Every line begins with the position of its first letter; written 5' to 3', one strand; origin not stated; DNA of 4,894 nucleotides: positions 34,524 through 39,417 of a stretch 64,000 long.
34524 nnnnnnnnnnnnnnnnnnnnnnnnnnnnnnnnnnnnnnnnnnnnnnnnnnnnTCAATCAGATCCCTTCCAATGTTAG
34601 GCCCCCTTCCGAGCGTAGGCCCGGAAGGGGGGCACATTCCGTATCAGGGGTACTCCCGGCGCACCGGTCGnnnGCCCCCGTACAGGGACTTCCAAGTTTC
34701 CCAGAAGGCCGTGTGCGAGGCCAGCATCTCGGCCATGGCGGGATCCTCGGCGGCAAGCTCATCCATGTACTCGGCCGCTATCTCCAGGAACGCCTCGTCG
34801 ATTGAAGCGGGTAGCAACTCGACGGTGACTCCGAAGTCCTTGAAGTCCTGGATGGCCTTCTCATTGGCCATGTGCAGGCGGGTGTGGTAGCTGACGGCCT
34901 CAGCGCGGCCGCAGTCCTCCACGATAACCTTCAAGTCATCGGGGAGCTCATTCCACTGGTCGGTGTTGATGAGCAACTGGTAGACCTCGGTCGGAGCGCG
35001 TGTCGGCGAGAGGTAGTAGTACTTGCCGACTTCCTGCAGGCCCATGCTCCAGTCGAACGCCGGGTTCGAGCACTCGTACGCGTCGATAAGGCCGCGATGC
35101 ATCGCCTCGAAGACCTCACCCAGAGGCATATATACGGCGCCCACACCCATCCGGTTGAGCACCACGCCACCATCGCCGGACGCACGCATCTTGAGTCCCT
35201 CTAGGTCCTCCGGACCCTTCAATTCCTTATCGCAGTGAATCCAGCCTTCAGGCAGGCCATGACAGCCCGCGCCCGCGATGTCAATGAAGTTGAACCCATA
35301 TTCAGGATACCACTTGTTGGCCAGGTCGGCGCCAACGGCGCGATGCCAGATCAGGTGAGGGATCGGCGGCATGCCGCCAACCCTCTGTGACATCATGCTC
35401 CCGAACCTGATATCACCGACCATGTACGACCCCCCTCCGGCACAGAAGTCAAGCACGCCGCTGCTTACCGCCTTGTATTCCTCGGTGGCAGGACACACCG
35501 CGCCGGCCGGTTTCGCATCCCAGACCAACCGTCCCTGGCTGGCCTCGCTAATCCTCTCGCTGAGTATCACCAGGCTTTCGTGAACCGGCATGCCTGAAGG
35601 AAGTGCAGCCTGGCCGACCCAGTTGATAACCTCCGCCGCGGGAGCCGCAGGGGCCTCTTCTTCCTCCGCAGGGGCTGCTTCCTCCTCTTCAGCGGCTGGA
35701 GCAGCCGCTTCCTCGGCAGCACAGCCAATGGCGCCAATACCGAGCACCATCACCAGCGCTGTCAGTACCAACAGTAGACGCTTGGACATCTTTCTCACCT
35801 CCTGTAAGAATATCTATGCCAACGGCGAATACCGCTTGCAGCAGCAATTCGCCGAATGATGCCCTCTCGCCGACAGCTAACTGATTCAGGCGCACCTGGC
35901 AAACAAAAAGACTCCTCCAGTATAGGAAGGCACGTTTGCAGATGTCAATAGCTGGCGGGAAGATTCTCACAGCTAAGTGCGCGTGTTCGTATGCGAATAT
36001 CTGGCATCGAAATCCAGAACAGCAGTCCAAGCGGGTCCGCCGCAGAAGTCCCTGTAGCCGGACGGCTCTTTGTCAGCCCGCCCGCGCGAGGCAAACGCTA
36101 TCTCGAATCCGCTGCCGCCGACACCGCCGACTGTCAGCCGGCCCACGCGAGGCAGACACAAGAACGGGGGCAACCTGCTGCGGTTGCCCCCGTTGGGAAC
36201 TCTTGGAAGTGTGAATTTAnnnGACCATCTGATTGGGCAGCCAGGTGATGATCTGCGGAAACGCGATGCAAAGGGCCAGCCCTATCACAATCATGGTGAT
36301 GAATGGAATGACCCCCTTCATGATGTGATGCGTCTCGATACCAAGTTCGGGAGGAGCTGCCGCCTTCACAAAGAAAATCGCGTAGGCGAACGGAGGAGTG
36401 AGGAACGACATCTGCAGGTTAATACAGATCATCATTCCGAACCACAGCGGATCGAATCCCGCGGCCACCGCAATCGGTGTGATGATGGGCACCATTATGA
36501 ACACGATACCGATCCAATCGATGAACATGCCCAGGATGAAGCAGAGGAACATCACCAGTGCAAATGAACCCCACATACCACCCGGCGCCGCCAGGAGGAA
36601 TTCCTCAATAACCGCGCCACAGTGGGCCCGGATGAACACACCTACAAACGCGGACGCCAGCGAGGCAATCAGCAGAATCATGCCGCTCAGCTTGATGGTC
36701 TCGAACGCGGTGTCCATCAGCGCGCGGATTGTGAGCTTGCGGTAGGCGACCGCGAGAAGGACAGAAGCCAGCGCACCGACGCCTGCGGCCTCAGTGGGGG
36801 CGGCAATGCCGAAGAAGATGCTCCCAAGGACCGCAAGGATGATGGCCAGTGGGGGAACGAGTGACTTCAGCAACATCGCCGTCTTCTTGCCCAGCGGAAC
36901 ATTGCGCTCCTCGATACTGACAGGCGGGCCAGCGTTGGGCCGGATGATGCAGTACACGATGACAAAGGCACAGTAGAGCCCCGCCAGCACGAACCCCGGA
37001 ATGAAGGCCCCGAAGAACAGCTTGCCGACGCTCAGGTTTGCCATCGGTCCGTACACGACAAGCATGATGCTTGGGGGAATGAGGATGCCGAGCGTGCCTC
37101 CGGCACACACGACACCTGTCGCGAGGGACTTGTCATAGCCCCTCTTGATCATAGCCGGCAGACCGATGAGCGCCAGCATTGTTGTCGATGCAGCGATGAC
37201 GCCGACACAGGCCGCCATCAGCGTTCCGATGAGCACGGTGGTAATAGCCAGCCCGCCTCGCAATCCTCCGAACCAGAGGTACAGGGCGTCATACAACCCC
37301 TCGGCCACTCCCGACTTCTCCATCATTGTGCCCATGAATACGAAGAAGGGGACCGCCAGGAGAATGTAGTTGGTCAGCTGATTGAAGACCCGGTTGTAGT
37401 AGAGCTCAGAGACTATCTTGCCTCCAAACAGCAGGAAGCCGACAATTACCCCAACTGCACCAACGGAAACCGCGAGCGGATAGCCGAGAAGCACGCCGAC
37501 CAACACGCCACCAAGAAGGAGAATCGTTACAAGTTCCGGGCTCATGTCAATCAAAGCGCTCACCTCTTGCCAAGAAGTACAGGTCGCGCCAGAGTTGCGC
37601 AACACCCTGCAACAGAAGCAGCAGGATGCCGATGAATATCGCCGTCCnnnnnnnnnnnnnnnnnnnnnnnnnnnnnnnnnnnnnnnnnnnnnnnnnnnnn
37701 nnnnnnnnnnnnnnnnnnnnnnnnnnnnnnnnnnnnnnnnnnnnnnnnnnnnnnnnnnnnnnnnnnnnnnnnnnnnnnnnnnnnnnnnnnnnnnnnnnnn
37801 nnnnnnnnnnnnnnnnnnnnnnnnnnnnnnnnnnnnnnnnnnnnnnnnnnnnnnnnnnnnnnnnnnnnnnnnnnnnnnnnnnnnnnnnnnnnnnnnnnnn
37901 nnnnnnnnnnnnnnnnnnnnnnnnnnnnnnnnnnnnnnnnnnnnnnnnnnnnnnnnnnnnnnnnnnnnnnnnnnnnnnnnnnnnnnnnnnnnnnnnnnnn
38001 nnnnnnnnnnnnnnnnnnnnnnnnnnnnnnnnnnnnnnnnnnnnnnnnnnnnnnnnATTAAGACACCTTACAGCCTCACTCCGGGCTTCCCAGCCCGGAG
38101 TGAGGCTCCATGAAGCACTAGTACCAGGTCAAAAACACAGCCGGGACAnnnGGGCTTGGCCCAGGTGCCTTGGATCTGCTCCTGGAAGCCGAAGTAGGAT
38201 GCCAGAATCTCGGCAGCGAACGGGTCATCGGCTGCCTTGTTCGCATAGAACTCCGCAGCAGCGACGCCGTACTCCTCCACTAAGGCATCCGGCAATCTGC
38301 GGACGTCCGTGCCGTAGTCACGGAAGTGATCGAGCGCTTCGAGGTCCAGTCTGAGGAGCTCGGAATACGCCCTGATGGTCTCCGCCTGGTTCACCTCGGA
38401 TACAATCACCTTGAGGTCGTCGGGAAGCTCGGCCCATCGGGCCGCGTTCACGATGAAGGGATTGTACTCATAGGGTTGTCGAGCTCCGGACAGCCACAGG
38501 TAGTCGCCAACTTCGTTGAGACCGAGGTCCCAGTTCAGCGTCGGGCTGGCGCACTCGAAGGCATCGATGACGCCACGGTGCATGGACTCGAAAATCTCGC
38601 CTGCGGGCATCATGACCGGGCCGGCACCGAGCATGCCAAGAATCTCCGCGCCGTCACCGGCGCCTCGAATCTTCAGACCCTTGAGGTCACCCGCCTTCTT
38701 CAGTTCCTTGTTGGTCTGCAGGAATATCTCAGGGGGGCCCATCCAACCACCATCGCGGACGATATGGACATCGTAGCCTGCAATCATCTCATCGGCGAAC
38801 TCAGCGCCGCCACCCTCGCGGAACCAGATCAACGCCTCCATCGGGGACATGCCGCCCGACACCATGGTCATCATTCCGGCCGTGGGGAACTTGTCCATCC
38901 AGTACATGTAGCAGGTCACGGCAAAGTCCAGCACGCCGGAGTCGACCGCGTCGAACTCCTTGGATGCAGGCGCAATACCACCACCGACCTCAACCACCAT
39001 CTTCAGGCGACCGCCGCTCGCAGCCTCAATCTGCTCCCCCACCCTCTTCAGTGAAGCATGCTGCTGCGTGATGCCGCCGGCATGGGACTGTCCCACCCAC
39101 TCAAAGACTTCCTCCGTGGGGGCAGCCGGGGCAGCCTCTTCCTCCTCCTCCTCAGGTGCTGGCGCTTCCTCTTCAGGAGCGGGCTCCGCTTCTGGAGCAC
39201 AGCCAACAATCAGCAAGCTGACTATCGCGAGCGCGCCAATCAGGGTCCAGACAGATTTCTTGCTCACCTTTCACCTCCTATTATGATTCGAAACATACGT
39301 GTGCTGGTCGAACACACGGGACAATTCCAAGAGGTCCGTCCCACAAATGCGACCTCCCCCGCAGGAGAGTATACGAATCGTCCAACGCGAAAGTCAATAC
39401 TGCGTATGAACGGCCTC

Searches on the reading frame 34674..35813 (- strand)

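Call 22: search_protein_families(library=pfam, proteins=[window:34674-35813:-])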
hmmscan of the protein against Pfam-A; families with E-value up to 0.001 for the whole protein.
window:34674-35813:- (380 aa): 1 family
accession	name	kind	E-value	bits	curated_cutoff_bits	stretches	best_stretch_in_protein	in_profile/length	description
PF03480.18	DctP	-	3.2e-32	112.4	23.4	1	195-356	125-285/286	Bacterial extracellular solute-binding protein, family 7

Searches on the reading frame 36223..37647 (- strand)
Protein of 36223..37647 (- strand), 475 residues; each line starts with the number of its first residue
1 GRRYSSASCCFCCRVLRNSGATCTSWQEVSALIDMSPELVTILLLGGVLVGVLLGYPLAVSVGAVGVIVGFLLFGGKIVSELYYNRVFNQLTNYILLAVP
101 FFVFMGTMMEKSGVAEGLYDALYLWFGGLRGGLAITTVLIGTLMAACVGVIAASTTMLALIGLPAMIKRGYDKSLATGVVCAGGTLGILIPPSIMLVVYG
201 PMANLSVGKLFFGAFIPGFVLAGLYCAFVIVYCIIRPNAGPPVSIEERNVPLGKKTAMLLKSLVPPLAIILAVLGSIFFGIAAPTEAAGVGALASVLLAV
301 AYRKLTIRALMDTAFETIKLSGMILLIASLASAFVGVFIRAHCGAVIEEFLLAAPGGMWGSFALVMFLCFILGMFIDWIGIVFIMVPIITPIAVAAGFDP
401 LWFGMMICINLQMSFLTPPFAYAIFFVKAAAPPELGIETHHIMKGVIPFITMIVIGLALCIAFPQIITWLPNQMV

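Call 22: search_protein_families(library=pfam, proteins=[window:36223-37647:-])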
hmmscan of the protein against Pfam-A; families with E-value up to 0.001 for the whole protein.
window:36223-37647:- (475 aa): 2 families
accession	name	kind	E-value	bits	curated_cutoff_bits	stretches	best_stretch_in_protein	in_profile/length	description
PF06808.19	DctM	-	2.6e-84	283.9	23.8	1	46-466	2-413/413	Tripartite ATP-independent periplasmic transporter, DctM component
PF03600.22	CitMHS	-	0.00028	20.5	31.9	1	58-407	9-335/336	Citrate transporter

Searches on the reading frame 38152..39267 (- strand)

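Call 22: search_protein_families(library=pfam, proteins=[window:38152-39267:-])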
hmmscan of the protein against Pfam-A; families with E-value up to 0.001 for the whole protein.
window:38152-39267:- (372 aa): 1 family
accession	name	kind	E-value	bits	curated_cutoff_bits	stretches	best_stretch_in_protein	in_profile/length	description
PF03480.18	DctP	-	2.6e-30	106.2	23.4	1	67-343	9-281/286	Bacterial extracellular solute-binding protein, family 7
